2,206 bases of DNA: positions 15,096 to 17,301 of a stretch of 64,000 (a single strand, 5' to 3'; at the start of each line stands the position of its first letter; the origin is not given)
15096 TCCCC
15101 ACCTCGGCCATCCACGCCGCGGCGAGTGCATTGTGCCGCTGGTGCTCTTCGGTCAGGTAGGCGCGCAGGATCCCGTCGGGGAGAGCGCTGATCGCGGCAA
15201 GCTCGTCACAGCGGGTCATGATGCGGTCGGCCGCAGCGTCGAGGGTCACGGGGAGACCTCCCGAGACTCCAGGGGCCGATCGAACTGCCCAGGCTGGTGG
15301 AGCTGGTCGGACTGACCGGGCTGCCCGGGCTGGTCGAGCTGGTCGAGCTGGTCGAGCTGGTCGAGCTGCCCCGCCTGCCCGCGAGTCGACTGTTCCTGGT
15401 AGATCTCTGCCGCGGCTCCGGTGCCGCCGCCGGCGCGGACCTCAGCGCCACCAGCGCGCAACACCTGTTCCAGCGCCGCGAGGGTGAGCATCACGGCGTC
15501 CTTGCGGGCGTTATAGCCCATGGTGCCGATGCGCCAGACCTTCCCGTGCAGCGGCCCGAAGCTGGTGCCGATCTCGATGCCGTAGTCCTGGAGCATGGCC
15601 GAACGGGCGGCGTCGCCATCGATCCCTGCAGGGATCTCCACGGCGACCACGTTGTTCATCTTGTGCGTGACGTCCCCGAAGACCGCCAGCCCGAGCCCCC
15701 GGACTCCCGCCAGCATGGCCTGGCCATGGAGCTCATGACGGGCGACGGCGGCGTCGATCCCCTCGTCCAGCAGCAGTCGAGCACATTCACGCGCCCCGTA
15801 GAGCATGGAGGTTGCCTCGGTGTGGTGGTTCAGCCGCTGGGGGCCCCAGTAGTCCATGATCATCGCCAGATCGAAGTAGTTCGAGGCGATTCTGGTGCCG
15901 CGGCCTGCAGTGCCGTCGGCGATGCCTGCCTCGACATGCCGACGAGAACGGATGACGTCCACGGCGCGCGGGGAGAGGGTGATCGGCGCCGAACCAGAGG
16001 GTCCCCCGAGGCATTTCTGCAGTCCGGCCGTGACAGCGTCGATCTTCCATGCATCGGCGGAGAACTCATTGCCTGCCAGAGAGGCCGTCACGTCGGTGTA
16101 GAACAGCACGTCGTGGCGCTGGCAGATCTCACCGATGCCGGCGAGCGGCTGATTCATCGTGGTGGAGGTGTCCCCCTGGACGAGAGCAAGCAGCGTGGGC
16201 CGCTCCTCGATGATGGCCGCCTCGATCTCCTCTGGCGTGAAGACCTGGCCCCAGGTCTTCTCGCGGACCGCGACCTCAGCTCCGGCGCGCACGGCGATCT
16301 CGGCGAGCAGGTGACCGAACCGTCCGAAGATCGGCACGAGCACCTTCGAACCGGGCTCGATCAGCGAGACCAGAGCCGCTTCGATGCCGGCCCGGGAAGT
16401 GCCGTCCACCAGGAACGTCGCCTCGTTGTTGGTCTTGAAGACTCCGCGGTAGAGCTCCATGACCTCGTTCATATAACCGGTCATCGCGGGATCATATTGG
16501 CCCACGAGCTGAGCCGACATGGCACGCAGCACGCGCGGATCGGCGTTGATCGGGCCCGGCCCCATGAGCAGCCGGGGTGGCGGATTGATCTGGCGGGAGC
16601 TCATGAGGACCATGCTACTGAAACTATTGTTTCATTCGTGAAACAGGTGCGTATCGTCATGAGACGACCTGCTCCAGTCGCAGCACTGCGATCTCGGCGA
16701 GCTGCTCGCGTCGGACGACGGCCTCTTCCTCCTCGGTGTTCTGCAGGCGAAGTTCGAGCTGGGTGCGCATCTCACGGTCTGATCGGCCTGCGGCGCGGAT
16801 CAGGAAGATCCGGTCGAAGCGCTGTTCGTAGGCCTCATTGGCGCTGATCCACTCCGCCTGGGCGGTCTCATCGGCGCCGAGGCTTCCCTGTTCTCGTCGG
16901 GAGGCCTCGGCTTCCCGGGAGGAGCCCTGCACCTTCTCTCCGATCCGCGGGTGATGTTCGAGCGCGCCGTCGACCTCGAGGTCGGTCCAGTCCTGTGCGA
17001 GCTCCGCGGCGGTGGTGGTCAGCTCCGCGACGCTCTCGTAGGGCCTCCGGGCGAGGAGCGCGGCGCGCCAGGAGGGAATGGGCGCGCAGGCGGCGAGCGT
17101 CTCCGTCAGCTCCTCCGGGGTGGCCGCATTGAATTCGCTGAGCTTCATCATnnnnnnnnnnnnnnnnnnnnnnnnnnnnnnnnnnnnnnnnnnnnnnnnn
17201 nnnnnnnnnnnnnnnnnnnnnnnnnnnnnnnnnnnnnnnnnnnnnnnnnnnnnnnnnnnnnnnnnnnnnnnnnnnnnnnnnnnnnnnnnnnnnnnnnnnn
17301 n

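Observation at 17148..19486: AS-amidase plus FmdA-type formamidase co-transcribed with the PucG-like aminotransferase: candidate oxalurate/oxamate-processing branch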

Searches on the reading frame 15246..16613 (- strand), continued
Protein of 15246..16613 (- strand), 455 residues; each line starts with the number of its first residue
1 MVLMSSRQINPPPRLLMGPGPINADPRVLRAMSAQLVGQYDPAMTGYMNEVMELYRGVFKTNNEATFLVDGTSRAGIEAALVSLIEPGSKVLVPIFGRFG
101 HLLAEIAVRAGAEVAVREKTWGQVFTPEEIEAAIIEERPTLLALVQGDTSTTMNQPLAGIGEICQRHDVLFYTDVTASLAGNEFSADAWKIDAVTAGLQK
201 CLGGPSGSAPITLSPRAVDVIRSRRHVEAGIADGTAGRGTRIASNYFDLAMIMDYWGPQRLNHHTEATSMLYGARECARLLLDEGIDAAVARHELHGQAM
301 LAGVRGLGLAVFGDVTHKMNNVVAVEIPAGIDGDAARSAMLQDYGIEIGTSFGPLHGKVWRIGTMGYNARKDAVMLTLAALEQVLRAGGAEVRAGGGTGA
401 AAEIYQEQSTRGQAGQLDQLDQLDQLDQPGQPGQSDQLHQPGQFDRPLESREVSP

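Call 67: get_annotated_region(hit=H51, flank=9000)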
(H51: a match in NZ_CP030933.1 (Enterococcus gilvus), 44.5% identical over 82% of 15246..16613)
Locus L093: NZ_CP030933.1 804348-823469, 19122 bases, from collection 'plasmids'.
description: Enterococcus gilvus strain CR1 plasmid pCR1A, complete sequence
organism: Enterococcus gilvus (NCBI taxid 160453)
taxonomy: Bacteria; Bacillota; Bacilli; Lactobacillales; Enterococcaceae; Enterococcus; Enterococcus gilvus
host: -; source: cow,milk,milk; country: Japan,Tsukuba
typing (MOB-suite, as given by PLSDB): non-mobilizable
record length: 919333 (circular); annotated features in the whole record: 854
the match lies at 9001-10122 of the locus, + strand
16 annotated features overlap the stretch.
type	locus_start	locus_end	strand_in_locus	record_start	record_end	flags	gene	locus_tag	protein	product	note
CDS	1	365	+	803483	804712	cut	allC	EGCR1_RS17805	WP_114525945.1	allantoate deiminase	GO:0009442 - allantoin assimilation pathway [Evidence IEA]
CDS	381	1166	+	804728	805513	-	allE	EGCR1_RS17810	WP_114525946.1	(S)-ureidoglycine aminohydrolase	GO:0010136 - ureide catabolic process [Evidence IEA]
CDS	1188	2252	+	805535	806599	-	allD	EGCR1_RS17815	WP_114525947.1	ureidoglycolate dehydrogenase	-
CDS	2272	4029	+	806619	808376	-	fdrA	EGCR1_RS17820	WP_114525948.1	acyl-CoA synthetase FdrA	-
CDS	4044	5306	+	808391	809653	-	-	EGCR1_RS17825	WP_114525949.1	DUF1116 domain-containing protein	-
CDS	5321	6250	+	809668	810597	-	-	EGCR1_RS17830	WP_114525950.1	DUF2877 domain-containing protein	-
CDS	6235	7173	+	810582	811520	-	arcC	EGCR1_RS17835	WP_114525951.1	carbamate kinase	GO:0006520 - amino acid metabolic process [Evidence IEA]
CDS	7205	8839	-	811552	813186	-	-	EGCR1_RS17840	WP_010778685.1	PucR family transcriptional regulator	-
CDS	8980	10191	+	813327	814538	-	-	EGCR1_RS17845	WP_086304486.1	alanine--glyoxylate aminotransferase family protein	-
CDS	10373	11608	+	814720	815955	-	-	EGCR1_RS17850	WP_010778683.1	MFS transporter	-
CDS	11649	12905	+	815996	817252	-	-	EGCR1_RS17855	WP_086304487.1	dicarboxylate/amino acid:cation symporter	-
CDS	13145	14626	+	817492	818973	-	-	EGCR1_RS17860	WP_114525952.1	putative allantoin permease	GO:0055085 - transmembrane transport [Evidence IEA]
CDS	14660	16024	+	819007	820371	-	allB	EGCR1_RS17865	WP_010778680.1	allantoinase AllB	GO:0000256 - allantoin catabolic process [Evidence IEA]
CDS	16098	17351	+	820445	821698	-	-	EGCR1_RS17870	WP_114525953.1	MFS transporter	GO:0055085 - transmembrane transport [Evidence IEA]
CDS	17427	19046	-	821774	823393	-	-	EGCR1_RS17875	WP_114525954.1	PucR family transcriptional regulator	-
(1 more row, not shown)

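Call 77: get_annotated_region(hit=H37, flank=9000)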
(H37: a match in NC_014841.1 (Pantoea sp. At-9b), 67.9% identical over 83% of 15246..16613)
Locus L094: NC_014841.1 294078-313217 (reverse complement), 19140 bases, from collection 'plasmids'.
description: Pantoea sp. At-9b plasmid pPAT9B04, complete sequence
organism: Pantoea sp. At-9b (NCBI taxid 592316)
taxonomy: Bacteria; Pseudomonadota; Gammaproteobacteria; Enterobacterales; Erwiniaceae; Pantoea; Pantoea sp. At-9b
host: -; source: -; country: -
typing (MOB-suite, as given by PLSDB): non-mobilizable; replicon rep_cluster_962
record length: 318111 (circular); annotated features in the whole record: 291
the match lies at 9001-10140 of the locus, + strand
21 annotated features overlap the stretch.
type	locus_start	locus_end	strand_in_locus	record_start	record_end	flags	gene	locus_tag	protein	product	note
CDS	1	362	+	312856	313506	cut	-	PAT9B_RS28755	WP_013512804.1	GntR family transcriptional regulator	-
CDS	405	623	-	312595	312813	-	-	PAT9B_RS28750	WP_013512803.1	zinc ribbon domain-containing protein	-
CDS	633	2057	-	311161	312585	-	hydA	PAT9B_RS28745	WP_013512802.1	dihydropyrimidinase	GO:0008152 - metabolic process [Evidence IEA]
CDS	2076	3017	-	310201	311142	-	-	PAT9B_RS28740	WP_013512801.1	dihydrodipicolinate synthase family protein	GO:0009436 - glyoxylate catabolic process [Evidence IEA]; GO:0071704 - organic substance metabolic process [Evidence ...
CDS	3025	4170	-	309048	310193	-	-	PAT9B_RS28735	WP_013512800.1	FAD-binding oxidoreductase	-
CDS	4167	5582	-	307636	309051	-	-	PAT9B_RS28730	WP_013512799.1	NAD(P)/FAD-dependent oxidoreductase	-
CDS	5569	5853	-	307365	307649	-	-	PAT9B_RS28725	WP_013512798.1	(2Fe-2S)-binding protein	-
CDS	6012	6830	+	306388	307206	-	-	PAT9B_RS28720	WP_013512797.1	transporter substrate-binding domain-containing protein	-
CDS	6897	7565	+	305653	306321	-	-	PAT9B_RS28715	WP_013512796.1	amino acid ABC transporter permease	GO:0006865 - amino acid transport [Evidence IEA]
CDS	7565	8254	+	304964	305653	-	-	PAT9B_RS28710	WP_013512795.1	amino acid ABC transporter permease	GO:0006865 - amino acid transport [Evidence IEA]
CDS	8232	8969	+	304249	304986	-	-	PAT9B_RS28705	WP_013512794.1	amino acid ABC transporter ATP-binding protein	-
CDS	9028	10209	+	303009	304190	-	-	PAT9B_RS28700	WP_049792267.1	alanine--glyoxylate aminotransferase family protein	-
CDS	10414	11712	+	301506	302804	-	-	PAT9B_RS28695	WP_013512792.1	MFS transporter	GO:0055085 - transmembrane transport [Evidence IEA]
CDS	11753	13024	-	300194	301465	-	-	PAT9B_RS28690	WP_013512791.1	3-oxo-tetronate kinase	-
CDS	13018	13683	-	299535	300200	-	-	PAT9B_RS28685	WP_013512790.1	aspartate/glutamate racemase family protein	GO:0006807 - nitrogen compound metabolic process [Evidence IEA]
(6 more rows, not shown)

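Call 78: get_annotated_region(hit=H38, flank=9000)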
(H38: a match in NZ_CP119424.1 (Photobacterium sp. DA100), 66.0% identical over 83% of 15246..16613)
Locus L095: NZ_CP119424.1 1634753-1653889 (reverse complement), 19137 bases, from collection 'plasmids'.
description: Photobacterium sp. DA100 plasmid pDA100, complete sequence
organism: Photobacterium sp. DA100 (NCBI taxid 3027472)
taxonomy: Bacteria; Pseudomonadota; Gammaproteobacteria; Vibrionales; Vibrionaceae; Photobacterium; Photobacterium sp. DA100
host: -; source: -; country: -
typing (MOB-suite, as given by PLSDB): non-mobilizable
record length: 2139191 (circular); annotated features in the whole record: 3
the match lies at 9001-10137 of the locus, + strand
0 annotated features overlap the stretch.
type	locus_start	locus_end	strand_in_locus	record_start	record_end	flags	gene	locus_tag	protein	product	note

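Call 79: get_annotated_region(hit=H39, flank=10000)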
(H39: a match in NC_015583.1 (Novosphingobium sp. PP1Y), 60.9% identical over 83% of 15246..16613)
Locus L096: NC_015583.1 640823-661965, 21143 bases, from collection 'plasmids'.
description: Novosphingobium sp. PP1Y plasmid Mpl, complete sequence
organism: Novosphingobium sp. PP1Y (NCBI taxid 702113)
taxonomy: Bacteria; Pseudomonadota; Alphaproteobacteria; Sphingomonadales; Sphingomonadaceae; Novosphingobium; Novosphingobium sp. PP1Y
host: -; source: -; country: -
typing (MOB-suite, as given by PLSDB): non-mobilizable
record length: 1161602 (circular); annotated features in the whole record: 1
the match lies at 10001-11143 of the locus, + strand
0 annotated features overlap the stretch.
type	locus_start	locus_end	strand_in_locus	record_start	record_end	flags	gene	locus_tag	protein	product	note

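Call 80: get_annotated_region(hit=H40, flank=10000)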
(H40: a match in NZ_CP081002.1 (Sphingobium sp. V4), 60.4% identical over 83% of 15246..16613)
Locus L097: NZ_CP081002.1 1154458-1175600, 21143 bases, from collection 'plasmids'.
description: Sphingobium sp. V4 plasmid unnamed1, complete sequence
organism: Sphingobium sp. V4 (NCBI taxid 3038927)
taxonomy: Bacteria; Pseudomonadota; Alphaproteobacteria; Sphingomonadales; Sphingomonadaceae; Sphingobium; Sphingobium sp. V4
host: -; source: cell culture,soil; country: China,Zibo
typing (MOB-suite, as given by PLSDB): conjugative; relaxase MOBP; mating-pair formation MPF_F
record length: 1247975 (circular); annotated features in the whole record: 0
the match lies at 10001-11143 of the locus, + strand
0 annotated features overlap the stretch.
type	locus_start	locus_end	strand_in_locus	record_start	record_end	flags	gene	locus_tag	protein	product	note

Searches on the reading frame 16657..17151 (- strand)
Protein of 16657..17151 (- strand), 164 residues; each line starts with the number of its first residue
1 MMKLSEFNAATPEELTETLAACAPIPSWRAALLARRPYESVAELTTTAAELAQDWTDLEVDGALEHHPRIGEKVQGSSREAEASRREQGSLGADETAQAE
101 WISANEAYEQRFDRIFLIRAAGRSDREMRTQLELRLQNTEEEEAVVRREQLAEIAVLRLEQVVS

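Call 7: search_protein_families(library=pfam, proteins=[window:16657-17151:-])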
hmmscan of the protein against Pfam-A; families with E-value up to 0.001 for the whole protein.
window:16657-17151:- (164 aa): 1 family
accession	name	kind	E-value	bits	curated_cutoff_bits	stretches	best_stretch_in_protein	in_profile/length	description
PF09349.15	OHCU_decarbox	-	2.5e-35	122.7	24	1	8-160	1-155/155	OHCU decarboxylase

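Call 8: search_protein_families(library=ncbifam, proteins=[window:16657-17151:-])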
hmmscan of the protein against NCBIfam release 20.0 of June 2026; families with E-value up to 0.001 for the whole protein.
window:16657-17151:- (164 aa): 4 families
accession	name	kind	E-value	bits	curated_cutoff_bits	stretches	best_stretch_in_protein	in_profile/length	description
TIGR03180.1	UraD_2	equivalog_domain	8.8e-44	149.3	139.4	1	7-163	1-158/158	2-oxo-4-hydroxy-4-carboxy-5-ureidoimidazoline decarboxylase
NF010372.0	PRK13798.1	subfamily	2.9e-41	141.5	124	1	2-163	7-164/173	2-oxo-4-hydroxy-4-carboxy-5-ureidoimidazoline decarboxylase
NF010371.0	PRK13797.1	equivalog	1.8e-22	79.6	814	1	3-163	347-518/521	allantoicase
TIGR03164.1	UHCUDC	equivalog_domain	1.5e-12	47.8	96.25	1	32-161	24-156/157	2-oxo-4-hydroxy-4-carboxy-5-ureidoimidazoline decarboxylase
